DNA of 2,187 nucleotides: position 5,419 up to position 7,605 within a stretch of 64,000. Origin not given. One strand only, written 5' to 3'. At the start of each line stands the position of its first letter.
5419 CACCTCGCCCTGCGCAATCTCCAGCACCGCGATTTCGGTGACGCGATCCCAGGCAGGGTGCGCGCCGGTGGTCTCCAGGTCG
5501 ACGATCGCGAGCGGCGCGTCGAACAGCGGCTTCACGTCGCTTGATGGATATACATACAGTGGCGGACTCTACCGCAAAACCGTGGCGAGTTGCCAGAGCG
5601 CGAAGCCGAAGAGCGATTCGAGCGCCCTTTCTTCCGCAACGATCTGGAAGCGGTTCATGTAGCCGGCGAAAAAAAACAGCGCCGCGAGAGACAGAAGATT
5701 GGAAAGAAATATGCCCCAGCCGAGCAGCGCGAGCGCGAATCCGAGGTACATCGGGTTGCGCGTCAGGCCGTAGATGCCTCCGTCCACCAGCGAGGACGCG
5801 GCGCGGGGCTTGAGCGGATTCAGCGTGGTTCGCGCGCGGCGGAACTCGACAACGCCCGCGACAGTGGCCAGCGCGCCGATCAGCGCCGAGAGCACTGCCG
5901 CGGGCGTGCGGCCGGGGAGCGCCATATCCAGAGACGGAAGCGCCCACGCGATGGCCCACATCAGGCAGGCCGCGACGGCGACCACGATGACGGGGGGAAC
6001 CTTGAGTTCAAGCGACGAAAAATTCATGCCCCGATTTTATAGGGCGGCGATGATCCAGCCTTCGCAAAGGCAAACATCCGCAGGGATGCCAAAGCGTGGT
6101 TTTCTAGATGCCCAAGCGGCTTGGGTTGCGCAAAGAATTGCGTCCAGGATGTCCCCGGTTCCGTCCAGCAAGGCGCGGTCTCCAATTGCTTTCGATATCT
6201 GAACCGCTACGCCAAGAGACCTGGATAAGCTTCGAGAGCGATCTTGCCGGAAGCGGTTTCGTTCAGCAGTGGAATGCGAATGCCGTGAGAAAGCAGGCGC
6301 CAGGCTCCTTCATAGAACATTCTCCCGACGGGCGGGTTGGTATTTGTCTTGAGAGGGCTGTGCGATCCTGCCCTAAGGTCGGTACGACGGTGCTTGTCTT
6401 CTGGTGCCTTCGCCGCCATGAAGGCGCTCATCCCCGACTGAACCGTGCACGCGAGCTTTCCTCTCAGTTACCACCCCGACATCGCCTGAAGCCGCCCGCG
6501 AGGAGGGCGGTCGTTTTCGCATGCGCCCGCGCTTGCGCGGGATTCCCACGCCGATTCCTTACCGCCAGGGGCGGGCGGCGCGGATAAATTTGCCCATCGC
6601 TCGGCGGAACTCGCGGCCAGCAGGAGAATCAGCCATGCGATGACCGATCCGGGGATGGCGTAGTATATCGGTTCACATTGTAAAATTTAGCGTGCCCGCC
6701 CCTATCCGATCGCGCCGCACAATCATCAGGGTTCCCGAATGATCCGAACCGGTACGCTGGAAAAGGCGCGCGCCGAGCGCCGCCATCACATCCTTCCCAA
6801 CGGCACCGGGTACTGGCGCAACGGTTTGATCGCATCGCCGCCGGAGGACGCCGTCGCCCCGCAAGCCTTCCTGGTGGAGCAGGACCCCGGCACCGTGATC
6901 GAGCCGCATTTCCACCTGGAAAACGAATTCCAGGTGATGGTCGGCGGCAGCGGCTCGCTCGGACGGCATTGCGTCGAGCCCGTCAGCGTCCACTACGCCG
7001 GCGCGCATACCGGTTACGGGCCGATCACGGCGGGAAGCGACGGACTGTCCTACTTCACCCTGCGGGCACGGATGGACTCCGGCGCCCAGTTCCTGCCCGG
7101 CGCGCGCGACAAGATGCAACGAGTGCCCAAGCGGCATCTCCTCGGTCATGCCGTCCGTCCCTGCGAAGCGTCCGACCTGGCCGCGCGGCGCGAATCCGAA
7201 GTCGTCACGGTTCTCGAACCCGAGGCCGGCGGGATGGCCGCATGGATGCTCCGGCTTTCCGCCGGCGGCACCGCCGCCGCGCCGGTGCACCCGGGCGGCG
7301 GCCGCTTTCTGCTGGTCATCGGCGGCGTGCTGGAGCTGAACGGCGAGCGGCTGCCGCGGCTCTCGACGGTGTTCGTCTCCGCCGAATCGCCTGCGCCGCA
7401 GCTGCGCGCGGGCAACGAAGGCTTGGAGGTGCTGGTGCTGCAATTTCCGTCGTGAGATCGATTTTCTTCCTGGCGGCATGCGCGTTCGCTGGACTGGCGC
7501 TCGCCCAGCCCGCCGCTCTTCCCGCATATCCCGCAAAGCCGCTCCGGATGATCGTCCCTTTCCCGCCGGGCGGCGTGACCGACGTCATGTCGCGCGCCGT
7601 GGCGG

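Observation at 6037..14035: A DUF429 gene split by a 7.3-kb insertion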

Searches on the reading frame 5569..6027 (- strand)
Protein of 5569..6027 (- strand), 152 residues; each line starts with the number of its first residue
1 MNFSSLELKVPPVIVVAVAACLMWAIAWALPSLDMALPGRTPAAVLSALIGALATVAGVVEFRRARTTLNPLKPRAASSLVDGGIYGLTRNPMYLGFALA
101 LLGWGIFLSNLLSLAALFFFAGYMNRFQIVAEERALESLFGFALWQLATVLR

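Call 7: search_protein_families(library=pfam, max_evalue=1, proteins=[window:5569-6027:-])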
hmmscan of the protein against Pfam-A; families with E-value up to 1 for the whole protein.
window:5569-6027:- (152 aa): 5 families
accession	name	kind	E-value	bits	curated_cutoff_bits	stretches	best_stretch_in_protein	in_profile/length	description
PF04191.18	PEMT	-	3.1e-09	37.6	25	1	44-141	6-103/105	Phospholipid methyltransferase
PF04140.19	ICMT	-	0.00045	21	24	1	77-137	32-94/95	Isoprenylcysteine carboxyl methyltransferase (ICMT) family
PF20712.2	CyanoTRADDas_TM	-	0.009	16.5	24.3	1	33-69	34-65/68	Cyanobacterial TRADD-N associated 2-Transmembrane domain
PF06966.17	DUF1295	-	0.028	14.3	20.4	1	23-115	96-188/235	Protein of unknown function (DUF1295)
PF02544.21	Steroid_dh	-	0.11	13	22.6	1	47-121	41-117/150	3-oxo-5-alpha-steroid 4-dehydrogenase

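Call 14: find_encoding_contigs(protein=window:5569-6027:-, flank=10000, max_places=8)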
Protein window:5569-6027:- (152 aa): 11 contigs read that carry it; 8 places shown.
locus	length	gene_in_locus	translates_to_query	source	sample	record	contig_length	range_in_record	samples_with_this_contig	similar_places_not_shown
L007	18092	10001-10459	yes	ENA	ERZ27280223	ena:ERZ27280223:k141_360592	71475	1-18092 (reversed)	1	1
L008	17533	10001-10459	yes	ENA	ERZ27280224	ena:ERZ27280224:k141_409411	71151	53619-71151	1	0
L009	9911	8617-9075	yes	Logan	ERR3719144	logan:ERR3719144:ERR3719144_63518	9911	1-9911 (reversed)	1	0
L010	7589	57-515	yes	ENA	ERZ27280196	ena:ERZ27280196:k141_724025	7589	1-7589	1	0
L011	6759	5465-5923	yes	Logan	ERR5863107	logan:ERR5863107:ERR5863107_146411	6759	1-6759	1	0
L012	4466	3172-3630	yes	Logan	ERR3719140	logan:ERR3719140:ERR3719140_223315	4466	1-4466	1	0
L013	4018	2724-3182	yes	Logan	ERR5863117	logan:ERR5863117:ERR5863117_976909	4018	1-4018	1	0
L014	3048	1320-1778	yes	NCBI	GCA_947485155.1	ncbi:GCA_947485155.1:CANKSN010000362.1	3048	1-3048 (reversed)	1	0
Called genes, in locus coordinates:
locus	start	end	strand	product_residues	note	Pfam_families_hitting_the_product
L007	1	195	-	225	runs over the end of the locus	PF00005:ABC_tran, PF13304:AAA_21 (faint)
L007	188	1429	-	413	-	PF12704:MacB_PCD, PF02687:FtsX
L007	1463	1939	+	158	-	PF13883:CREG_beta-barrel (weak), PF01243:PNPOx_N (weak), PF12900:Pyridox_ox_2 (weak)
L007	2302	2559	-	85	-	-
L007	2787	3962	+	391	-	PF02515:CoA_transf_3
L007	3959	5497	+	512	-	PF00501:AMP-binding, PF13193:AMP-binding_C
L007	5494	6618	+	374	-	PF13452:FAS1_DH_region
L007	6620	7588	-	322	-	PF03401:TctC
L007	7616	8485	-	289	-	PF03401:TctC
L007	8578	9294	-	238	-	-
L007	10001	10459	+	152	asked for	PF04191:PEMT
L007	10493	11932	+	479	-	PF00929:RNase_T, PF27096:UvrC_M, PF27115:Cho_C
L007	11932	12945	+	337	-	-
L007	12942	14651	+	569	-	PF01368:DHH, PF02272:DHHA1, PF17768:RecJ_OB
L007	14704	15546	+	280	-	PF08123:DOT1 (weak), PF06325:PrmA (weak), PF13649:Methyltransf_25 (weak), PF13847:Methyltransf_31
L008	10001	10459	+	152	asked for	PF04191:PEMT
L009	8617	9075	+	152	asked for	PF04191:PEMT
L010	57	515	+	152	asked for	PF04191:PEMT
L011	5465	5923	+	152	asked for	PF04191:PEMT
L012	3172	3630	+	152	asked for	PF04191:PEMT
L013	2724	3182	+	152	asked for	PF04191:PEMT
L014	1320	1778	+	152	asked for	PF04191:PEMT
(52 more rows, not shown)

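Call 38: search_protein_families(library=ncbifam, max_evalue=0.001, proteins=[window:5569-6027:-])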
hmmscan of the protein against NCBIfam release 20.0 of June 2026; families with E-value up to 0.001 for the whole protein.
window:5569-6027:- (152 aa): 2 families
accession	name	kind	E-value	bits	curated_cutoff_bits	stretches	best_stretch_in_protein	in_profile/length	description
TIGR04571.1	LmtA_Leptospira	exception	1.3e-07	31.7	325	1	49-144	58-152/252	lipid A Kdo2 1-phosphate O-methyltransferase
NF040696.1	isopcys_mtase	equivalog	1.4e-06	28.3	160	1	46-141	73-173/190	protein-S-isoprenylcysteine O-methyltransferase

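Call 44: search_protein_representatives(protein=window:5569-6027:-)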
Query: 152 residues. Proteins with E-value up to 0.001 (for the whole library): 4737; up to 1e-10: 1717; up to 1e-30: 34. The best 150 are listed.
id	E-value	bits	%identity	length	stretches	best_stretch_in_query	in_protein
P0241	3.2e-42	160.2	59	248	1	6-142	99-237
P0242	3.2e-39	150.5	54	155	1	4-143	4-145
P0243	4.9e-37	143.4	55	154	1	6-143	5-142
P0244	1.1e-36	142.3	52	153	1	6-142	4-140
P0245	1.1e-36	142.3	57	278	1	5-140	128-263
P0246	4.9e-36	140.1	50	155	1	1-144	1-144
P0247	2.5e-35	137.8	52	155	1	3-141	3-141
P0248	2.7e-35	137.7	50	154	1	4-147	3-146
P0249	2.5e-34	134.6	50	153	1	4-142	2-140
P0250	3.1e-34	134.3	52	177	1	5-142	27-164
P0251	6.2e-34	133.3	52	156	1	5-140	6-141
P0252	8.7e-34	132.8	50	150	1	7-142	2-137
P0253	9.0e-34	132.8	54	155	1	2-141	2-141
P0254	1.6e-33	132.0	53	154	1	6-142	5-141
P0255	3.5e-33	130.9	49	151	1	8-141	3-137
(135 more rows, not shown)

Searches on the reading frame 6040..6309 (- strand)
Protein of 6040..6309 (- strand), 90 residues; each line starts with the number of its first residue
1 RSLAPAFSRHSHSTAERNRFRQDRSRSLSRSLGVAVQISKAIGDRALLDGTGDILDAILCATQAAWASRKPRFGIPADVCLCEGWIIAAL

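Call 7: search_protein_families(library=pfam, max_evalue=1, proteins=[window:6040-6309:-])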
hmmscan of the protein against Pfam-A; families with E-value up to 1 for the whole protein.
seq(90 aa): 1 family
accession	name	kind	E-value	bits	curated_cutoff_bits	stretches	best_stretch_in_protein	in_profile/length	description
PF04250.19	DUF429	-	0.11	12.7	23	1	21-68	156-201/214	Protein of unknown function (DUF429)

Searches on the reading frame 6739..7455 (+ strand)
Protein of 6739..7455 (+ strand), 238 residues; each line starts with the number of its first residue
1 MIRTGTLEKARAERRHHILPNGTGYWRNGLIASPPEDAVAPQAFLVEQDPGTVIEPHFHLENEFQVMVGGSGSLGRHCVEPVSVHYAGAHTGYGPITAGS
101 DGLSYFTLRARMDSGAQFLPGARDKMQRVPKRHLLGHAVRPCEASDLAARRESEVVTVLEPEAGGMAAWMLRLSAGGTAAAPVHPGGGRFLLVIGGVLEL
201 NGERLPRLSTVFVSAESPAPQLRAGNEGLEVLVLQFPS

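Call 7: search_protein_families(library=pfam, max_evalue=1, proteins=[window:6739-7455:+])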
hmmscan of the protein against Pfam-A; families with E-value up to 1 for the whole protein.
window:6739-7455:+ (238 aa): 5 families
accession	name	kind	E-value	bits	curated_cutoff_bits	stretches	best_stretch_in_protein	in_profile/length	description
PF12973.13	Cupin_7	-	8e-05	22.8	27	1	162-197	29-64/105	ChrR Cupin-like domain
PF07883.17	Cupin_2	-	0.0052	16.9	27.2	0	45-73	2-30/70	Cupin domain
PF02165.20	WT1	-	0.031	13.9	27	1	76-127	74-126/290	Wilm's tumour protein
PF17954.7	Pirin_C_2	-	0.06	14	22.9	1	168-213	20-65/86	Quercetinase C-terminal cupin domain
PF05726.19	Pirin_C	-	0.094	13.6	27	1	170-234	3-67/103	Pirin C-terminal cupin domain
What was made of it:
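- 6739..7455 (+): Cupin-like protein (238 aa), intact. Weak Pfam cupin hits, with Cupin_7 at E 8e-5 (call 7).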

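Call 38: search_protein_families(library=ncbifam, max_evalue=0.001, proteins=[window:6739-7455:+])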
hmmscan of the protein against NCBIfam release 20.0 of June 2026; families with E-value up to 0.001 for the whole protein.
window:6739-7455:+ (238 aa): 0 families
